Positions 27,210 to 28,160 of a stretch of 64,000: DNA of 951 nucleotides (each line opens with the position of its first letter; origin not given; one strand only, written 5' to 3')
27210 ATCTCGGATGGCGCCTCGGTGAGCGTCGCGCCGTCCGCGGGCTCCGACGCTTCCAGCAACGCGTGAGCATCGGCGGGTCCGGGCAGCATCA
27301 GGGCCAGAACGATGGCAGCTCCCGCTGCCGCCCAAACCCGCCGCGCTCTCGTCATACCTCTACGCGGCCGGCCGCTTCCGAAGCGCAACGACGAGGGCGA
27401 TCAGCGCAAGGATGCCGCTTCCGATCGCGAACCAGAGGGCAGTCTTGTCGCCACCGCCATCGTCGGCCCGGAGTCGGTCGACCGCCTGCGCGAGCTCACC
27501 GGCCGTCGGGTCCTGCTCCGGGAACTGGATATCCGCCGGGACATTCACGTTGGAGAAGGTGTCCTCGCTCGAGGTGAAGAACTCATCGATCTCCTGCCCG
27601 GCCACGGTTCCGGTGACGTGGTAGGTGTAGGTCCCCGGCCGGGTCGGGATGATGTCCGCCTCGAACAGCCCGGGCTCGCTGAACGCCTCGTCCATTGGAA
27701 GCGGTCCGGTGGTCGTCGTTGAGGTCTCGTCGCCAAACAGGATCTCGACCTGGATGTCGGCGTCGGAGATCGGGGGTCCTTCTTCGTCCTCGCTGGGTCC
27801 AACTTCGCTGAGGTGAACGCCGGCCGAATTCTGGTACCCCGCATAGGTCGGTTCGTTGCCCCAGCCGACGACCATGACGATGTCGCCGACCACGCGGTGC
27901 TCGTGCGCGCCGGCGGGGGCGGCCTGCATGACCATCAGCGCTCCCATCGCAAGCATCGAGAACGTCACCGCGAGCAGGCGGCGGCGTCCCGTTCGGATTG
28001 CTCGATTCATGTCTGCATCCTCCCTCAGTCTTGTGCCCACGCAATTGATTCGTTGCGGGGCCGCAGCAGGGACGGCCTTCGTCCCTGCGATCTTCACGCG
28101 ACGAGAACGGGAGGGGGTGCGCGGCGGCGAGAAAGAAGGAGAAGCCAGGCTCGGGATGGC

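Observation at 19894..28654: Extracytoplasmic copper/redox island linking an LVIVD propeller to cupredoxins, a GSDH-like propeller, a subtilase and CopCD/YcnI (candidate undescribed system)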

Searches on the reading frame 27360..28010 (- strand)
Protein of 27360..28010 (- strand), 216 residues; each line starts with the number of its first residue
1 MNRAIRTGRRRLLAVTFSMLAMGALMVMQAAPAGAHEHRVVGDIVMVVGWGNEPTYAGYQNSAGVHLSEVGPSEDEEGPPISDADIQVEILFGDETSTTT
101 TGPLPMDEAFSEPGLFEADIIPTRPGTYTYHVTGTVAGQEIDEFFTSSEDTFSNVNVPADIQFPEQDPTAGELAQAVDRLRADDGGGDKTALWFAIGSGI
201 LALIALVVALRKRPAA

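Call 3: search_protein_families(library=pfam, proteins=[window:27360-28010:-], max_evalue=0.01)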
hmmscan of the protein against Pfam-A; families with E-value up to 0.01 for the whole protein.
window:27360-28010:- (216 aa): 0 families

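Call 5: search_protein_families(library=ncbifam, proteins=[window:27360-28010:-], max_evalue=1)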
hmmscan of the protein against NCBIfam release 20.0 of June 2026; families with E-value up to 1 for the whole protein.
window:27360-28010:- (216 aa): 3 families
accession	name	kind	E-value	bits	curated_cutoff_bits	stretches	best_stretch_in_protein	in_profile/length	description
TIGR01653.1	lactococcin_972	subfamily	0.032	14.5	32.1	1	19-71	9-61/97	lactococcin 972 family bacteriocin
NF058595.1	invert_tail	domain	0.45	10.9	37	0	123-136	86-99/113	lipo-invert putative C-terminal anchoring domain-containing protein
NF058571.1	GVDTG_CTERM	domain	0.71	10.2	29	0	187-211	17-42/44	GVDTG sorting domain-containing protein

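Call 6: search_protein_families(library=pfam, proteins=[window:27360-28010:-], max_evalue=5)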
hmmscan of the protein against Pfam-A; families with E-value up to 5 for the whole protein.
window:27360-28010:- (216 aa): 2 families
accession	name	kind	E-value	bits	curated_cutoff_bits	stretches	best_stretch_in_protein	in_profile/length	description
PF13115.11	YtkA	-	0.095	13.8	25.9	1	74-132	28-84/85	YtkA-like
PF21336.3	ANM3_zf-C2H2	-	1.5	9.3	27.2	1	144-153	8-17/18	Protein arginine N-methyltransferase 3, C2H2 zinc finger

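Call 8: find_homologous_proteins(query=window:27360-28010:-)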
Query window:27360-28010:- (216 aa): 100 proteins with E <= 0.001 among 1652 candidates.
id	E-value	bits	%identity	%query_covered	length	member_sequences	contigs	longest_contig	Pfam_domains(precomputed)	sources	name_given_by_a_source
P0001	6.4e-138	475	100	100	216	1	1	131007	-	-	-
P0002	3.1e-116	405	84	100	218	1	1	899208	-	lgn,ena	-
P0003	1.5e-108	379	82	96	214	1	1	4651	-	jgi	jgi:hypothetical protein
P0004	1.4e-107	376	81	97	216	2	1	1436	-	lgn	-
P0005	1.8e-106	373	79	100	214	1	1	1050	-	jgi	-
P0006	1.1e-105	370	81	97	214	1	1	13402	-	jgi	jgi:hypothetical protein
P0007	2.7e-104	366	85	87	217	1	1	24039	-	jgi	jgi:hypothetical protein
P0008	1.7e-103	363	77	100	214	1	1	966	-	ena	-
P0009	3.7e-102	359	77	98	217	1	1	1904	-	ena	-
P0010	4.0e-102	359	75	98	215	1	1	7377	-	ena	-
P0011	2.8e-101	356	79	96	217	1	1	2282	-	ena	-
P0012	5.4e-99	348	76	99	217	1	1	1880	-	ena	-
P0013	6.1e-99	348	76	100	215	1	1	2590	-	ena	-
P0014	4.4e-94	332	80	88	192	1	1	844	-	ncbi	-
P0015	1.2e-93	331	72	99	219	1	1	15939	-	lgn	-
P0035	1.3e-81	291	63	88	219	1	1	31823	-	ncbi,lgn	ncbi:MAG: hypothetical protein ACRDH9_03240 [Actinomycetota bacterium]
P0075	1.4e-48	184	46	95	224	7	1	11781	-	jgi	jgi:hypothetical protein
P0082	1.1e-45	174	52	69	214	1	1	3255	PF13115.12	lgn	-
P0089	1.6e-39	154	44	82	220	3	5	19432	-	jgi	jgi:hypothetical protein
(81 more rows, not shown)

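Call 11: search_solved_structures(query=A1, max_evalue=10, show_alignments=2)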
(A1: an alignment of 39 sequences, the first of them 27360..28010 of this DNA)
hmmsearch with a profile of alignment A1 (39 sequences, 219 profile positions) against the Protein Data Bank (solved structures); distinct sequences matched with E-value up to 10: 9.
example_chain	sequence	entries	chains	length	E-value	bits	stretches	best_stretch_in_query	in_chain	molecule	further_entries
8qah_A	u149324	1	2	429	0.029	17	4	163-214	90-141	sc-CC-8-58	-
8tm9_A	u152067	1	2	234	0.21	14.2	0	151-200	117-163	D_3_633_8x peptide bound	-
8tlp_A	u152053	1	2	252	0.27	13.8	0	151-200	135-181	D_3_633_8x, no peptide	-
7unj_A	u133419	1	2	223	0.3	13.7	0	158-208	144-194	SP1-ZnPPaM designed chlorophyll dimer protein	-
7rkc_A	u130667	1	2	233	0.44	13.1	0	152-193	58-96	D_3_633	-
6n4n_C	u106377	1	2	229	0.61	12.7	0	156-207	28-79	Rosetta-designed danoprevir/NS3a complex reader 2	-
8qag_A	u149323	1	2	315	3.6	10.2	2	163-214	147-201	sc-CC-6-95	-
8f6r_A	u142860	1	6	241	3.8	10.1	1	158-208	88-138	De novo designed oligomeric protein C6-79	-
5cwp_A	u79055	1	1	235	4.3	9.9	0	156-208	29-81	Designed helical repeat protein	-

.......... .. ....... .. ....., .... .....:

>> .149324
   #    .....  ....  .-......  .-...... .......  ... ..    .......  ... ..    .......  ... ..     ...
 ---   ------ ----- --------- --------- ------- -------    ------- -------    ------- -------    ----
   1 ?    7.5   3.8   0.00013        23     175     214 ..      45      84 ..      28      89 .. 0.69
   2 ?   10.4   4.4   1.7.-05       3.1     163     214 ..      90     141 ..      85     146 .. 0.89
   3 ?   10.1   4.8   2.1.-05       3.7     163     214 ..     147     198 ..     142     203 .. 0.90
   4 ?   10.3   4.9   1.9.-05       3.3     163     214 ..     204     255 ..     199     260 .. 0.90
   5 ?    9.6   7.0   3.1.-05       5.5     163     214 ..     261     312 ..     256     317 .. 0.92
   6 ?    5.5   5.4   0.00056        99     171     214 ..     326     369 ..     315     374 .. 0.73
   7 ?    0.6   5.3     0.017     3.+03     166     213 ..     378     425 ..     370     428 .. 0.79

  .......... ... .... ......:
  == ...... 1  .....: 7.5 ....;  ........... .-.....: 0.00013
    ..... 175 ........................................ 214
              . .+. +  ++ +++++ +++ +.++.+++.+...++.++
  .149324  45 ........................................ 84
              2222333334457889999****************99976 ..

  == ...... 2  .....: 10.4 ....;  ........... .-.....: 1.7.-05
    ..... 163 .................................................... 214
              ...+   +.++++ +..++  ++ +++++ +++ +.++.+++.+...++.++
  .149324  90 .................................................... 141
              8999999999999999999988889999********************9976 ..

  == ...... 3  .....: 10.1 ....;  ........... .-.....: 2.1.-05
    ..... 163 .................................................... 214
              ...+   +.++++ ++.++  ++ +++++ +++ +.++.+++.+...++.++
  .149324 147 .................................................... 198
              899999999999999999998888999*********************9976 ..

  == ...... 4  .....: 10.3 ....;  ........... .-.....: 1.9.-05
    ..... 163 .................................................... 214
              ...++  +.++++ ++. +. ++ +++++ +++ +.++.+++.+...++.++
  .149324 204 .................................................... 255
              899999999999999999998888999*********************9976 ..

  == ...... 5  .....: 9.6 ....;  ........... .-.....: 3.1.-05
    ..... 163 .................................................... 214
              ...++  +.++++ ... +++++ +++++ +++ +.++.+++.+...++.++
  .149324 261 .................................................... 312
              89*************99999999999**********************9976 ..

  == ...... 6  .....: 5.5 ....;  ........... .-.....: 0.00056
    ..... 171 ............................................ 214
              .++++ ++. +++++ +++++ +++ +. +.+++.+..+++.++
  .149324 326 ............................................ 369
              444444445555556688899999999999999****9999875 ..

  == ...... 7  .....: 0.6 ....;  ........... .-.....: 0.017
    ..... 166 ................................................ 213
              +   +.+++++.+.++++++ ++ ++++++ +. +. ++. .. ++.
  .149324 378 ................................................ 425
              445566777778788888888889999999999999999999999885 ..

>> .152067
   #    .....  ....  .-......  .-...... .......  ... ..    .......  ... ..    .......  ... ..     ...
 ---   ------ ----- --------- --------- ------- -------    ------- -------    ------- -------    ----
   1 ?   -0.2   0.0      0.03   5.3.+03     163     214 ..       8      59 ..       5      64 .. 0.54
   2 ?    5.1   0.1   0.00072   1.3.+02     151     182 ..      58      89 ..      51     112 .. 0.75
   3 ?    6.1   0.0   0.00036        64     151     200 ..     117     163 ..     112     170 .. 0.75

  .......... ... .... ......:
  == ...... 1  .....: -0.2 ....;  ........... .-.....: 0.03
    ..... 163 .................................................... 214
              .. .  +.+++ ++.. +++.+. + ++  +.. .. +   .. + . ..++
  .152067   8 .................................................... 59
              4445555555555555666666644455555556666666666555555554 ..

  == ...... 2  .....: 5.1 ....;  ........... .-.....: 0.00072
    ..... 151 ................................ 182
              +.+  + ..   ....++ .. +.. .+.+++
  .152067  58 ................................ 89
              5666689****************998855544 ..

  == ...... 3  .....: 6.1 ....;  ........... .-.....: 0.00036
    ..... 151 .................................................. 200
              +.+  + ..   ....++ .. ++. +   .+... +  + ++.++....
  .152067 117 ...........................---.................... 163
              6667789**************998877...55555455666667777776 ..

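Call 12: find_encoding_contigs(protein=P0002, flank=10000, max_places=2)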
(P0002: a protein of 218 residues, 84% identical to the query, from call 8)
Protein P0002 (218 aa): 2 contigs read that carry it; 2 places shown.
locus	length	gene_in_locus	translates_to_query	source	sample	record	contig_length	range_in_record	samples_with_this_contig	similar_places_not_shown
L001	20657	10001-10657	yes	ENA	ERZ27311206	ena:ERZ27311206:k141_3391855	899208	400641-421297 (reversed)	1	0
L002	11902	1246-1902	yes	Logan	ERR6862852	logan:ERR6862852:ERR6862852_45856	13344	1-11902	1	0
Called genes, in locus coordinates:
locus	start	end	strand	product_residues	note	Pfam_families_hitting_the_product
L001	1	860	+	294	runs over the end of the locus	PF00561:Abhydrolase_1, PF12146:Hydrolase_4 (weak), PF12697:Abhydrolase_6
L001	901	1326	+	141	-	PF01475:FUR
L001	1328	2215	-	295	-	-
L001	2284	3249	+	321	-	PF12773:DZR, PF13240:Zn_Ribbon_1 (faint), PF13248:Zn_ribbon_3 (faint)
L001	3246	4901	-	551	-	PF01642:MM_CoA_mutase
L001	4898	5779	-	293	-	PF03308:MeaB, PF02492:cobW (faint)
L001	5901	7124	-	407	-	PF03160:Calx-beta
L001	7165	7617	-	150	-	-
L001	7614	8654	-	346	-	PF08240:ADH_N, PF01262:AlaDh_PNT_C (weak), PF16912:Glu_dehyd_C, PF00107:ADH_zinc_N, PF13602:ADH_zinc_N_2 (faint)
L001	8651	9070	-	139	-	PF02036:SCP2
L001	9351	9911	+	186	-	-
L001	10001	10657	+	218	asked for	-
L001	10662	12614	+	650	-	PF04234:CopC, PF05425:CopD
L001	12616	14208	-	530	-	PF00082:Peptidase_S8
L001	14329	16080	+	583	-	PF23500:DUF7133, PF07995:GSDH (faint)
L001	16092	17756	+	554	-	PF08309:LVIVD (faint)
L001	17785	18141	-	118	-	-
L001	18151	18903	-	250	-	PF02146:SIR2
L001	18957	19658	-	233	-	PF02517:Rce1-like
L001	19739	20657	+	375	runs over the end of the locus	PF13439:Glyco_transf_4, PF13579:Glyco_trans_4_4, PF00534:Glycos_transf_1, PF13692:Glyco_trans_1_4, PF13524:Glyco_trans_1_2 (weak)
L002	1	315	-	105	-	?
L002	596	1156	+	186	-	-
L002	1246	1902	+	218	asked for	-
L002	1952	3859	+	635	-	PF04234:CopC, PF05425:CopD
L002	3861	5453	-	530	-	PF00082:Peptidase_S8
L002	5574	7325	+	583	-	PF23500:DUF7133, PF07995:GSDH (faint)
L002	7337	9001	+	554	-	PF08309:LVIVD (faint)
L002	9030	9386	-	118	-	-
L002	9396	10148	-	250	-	PF02146:SIR2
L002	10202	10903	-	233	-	PF02517:Rce1-like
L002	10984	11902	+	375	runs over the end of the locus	PF13439:Glyco_transf_4, PF13579:Glyco_trans_4_4, PF00534:Glycos_transf_1, PF13692:Glyco_trans_1_4, PF13524:Glyco_trans_1_2 (weak)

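Call 13: find_encoding_contigs(protein=P0035, flank=10000, max_places=2)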
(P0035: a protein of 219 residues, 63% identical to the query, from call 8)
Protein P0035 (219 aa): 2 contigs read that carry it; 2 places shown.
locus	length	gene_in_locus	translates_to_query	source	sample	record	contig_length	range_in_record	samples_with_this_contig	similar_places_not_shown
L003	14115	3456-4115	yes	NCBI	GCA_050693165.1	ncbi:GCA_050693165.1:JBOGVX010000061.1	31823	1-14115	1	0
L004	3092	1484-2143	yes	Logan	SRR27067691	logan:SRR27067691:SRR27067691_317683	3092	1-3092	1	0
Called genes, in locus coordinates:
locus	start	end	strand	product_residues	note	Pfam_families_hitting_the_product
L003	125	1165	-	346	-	PF08240:ADH_N, PF16912:Glu_dehyd_C, PF00107:ADH_zinc_N, PF13602:ADH_zinc_N_2 (weak)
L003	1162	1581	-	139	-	PF02036:SCP2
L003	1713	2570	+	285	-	PF00353:HemolysinCabind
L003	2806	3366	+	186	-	-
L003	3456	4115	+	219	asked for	-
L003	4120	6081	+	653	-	PF04234:CopC, PF05425:CopD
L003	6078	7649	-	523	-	PF00082:Peptidase_S8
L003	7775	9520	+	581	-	PF23500:DUF7133, PF20067:SSL_N (faint), PF01436:NHL (faint), PF07995:GSDH (weak), PF23500:DUF7133 (weak)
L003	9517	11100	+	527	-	PF13620:CarboxypepD_reg (weak)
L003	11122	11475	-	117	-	-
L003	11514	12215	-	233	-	PF02517:Rce1-like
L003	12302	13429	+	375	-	PF13439:Glyco_transf_4, PF13579:Glyco_trans_4_4, PF00534:Glycos_transf_1, PF13692:Glyco_trans_1_4, PF13524:Glyco_trans_1_2 (weak)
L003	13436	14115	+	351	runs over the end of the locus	PF00288:GHMP_kinases_N, PF08544:GHMP_kinases_C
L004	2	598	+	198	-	?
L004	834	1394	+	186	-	-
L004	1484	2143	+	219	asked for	-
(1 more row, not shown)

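Call 14: find_encoding_contigs(protein=P0089, flank=10000, max_places=3)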
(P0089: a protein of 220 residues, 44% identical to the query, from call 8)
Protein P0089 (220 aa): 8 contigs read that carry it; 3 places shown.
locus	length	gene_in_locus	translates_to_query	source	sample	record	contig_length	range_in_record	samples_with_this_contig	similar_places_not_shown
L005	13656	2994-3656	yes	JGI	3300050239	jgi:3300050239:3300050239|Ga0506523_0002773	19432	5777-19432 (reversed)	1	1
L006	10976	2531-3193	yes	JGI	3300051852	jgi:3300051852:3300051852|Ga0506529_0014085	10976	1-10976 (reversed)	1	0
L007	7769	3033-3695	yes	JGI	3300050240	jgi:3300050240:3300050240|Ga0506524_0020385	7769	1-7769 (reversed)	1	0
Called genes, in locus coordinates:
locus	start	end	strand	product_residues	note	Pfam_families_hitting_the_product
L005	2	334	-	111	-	?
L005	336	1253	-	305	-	PF00561:Abhydrolase_1, PF12697:Abhydrolase_6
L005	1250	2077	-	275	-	PF00809:Pterin_bind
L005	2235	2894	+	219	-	-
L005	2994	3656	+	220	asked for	-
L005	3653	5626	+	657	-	PF04234:CopC, PF05425:CopD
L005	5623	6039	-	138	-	-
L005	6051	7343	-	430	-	PF03160:Calx-beta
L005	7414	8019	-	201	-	PF01227:GTP_cyclohydroI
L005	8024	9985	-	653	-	PF06480:FtsH_ext (weak), PF00004:AAA, PF17862:AAA_lid_3, PF01434:Peptidase_M41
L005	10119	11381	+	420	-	PF05977:MFS_3, PF07690:MFS_1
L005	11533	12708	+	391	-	-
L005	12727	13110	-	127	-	PF13620:CarboxypepD_reg (weak)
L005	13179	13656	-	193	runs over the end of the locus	PF00156:Pribosyltran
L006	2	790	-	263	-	?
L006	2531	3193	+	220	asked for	-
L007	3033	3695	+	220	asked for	-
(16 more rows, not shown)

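Call 15: find_encoding_contigs(protein=P0075, flank=10000, max_places=2)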
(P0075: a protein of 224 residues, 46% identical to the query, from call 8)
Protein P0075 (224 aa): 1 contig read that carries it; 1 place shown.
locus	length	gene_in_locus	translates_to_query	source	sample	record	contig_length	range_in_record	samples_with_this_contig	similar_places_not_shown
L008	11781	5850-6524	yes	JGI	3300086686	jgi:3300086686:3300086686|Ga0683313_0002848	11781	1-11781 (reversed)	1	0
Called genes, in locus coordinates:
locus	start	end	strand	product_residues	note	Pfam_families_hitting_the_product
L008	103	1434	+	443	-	PF27272:CpgS_N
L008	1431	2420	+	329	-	PF13671:AAA_33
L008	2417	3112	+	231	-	PF00923:TAL_FSA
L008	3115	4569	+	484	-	PF07498:Rho_N, PF07497:Rho_RNA_bind, PF00006:ATP-synt_ab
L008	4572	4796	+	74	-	-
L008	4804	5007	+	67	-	PF01197:Ribosomal_L31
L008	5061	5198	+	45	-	-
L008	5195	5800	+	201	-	-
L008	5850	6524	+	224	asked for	-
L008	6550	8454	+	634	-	PF04234:CopC, PF05425:CopD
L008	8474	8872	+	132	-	PF14347:DUF4399 (faint)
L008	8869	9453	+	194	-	PF02517:Rce1-like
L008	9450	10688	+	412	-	PF13458:Peripla_BP_6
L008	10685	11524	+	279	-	-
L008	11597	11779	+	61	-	?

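Call 16: predict_structure(alignment_id=A1)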
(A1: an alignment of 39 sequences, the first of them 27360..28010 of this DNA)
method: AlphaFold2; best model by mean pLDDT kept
length: 216 residues; sequences in the alignment: 39
mean_pLDDT: 84.9   pTM: 0.65
mean pLDDT of the five models: 84.9, 84.0, 83.7, 81.0, 76.3
residues with pLDDT >= 90: 107; 70-90: 71; 50-70: 34; < 50: 4
segments of 3 or more residues with pLDDT < 50: 1-3
pLDDT, mean of each block of 10 residues (from residue 1): 59 86 77 74 96 89 97 89 98 96 97 96 94 98 94 86 64 76 60 79 87 66
secondary structure, 60 per line:
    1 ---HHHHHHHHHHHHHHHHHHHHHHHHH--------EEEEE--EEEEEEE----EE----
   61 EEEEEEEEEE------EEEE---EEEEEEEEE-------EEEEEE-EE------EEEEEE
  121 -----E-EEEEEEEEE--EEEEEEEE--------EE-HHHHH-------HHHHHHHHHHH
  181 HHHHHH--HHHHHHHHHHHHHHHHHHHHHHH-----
elements in order: H4-28 E37-41 E44-50 E61-70 E77-80 E84-92 E100-105 E115-120 E128-136 E139-146 H158-162 H170-186 H189-211

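Call 19: fold_search(model_id=the predicted structure, library=pdb)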
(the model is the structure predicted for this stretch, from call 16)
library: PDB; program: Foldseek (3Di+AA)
matches with E <= 10: 1557; with E <= 0.001: 4
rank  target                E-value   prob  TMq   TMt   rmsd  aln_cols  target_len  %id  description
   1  7o0b                  2.1e-04  1.00  0.29  0.52   4.8       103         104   17  TRIM3 Filamin domain (released 2022-04-13)
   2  9ll2_A                3.8e-04  1.00  0.39  0.71   3.4       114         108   12  Crystal structure of the Helicobacter pylori copper resistance determinant CrdA in the apo form (released 2025-11-19)
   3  3uc2_A                6.6e-04  1.00  0.37  0.60   4.2       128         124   15  Crystal structure of a DUF4426 family protein (PA0388) from Pseudomonas aeruginosa PAO1 at 2.09 A resolution (released 2011-11-23)
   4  9ll4_A                7.0e-04  1.00  0.39  0.73   3.7       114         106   12  Crystal structure of the Helicobacter pylori copper resistance determinant CrdA in complex with silver ions in space g (released 2025-11-19)
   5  3uc2_D                1.0e-03  1.00  0.36  0.66   3.8       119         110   17  Crystal structure of a DUF4426 family protein (PA0388) from Pseudomonas aeruginosa PAO1 at 2.09 A resolution (released 2011-11-23)
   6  5cgm_B                1.1e-03  1.00  0.29  0.11   5.2       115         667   17  Structure of Mycobacterium thermoresistibile GlgE in complex with maltose at 1.95A resolution (released 2015-12-09)
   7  3uc2_B                1.3e-03  1.00  0.40  0.64   4.1       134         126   16  Crystal structure of a DUF4426 family protein (PA0388) from Pseudomonas aeruginosa PAO1 at 2.09 A resolution (released 2011-11-23)
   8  5i0x_B                1.4e-03  1.00  0.36  0.47   7.7       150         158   15  COPPER-BOUND M90I VARIANT OF UROPATHOGENIC ESCHERICHIA COLI STRAIN F11 FETP (released 2017-02-08)
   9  6s7t_G                1.6e-03  1.00  0.33  0.19  16.9       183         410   11  Cryo-EM structure of human oligosaccharyltransferase complex OST-B (released 2019-12-18)
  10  5i0y_B                1.7e-03  1.00  0.34  0.45   7.8       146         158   15  COPPER-BOUND E46Q VARIANT OF UROPATHOGENIC ESCHERICHIA COLI STRAIN F11 FETP (released 2017-02-08)
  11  5cgm_A                1.9e-03  1.00  0.29  0.10   9.1       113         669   18  Structure of Mycobacterium thermoresistibile GlgE in complex with maltose at 1.95A resolution (released 2015-12-09)
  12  5i0y_A                2.0e-03  1.00  0.35  0.49   7.5       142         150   15  COPPER-BOUND E46Q VARIANT OF UROPATHOGENIC ESCHERICHIA COLI STRAIN F11 FETP (released 2017-02-08)
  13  5i0x_A                2.0e-03  1.00  0.36  0.49   7.4       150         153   15  COPPER-BOUND M90I VARIANT OF UROPATHOGENIC ESCHERICHIA COLI STRAIN F11 FETP (released 2017-02-08)
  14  3nrp_B                2.2e-03  1.00  0.36  0.49   7.5       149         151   14  Crystal structure of 'as isolated' uropathogenic E. coli strain F11 FetP recombinantly expressed in the periplasm of E (released 2011-05-18)
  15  7pks_g                2.3e-03  0.99  0.27  0.09   8.8       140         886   11  Structural basis of Integrator-mediated transcription regulation (released 2021-12-08)
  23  6wee_C                3.6e-03  1.00  0.34  0.44   7.2       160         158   13  Copper-bound M88I variant of Campylobacter jejuni P19 (released 2021-02-10)
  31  6wee_B                4.8e-03  1.00  0.33  0.43   7.5       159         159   10  Copper-bound M88I variant of Campylobacter jejuni P19 (released 2021-02-10)
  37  6wef_A                5.6e-03  1.00  0.34  0.44   7.2       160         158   13  Copper-bound D92H variant of Campylobacter jejuni P19 (released 2021-02-10)
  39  3lzl_A                6.3e-03  1.00  0.32  0.42   7.6       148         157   14  Crystal Structure Analysis of the as-solated P19 protein from Campylobacter jejuni at 1.45 A at pH 9.0 (released 2010-07-21)
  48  3lzo_A                7.8e-03  1.00  0.32  0.42   7.5       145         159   13  Crystal Structure Analysis of the copper-reconstituted P19 protein from Campylobacter jejuni at 1.65 A at pH 10.0 (released 2010-07-21)
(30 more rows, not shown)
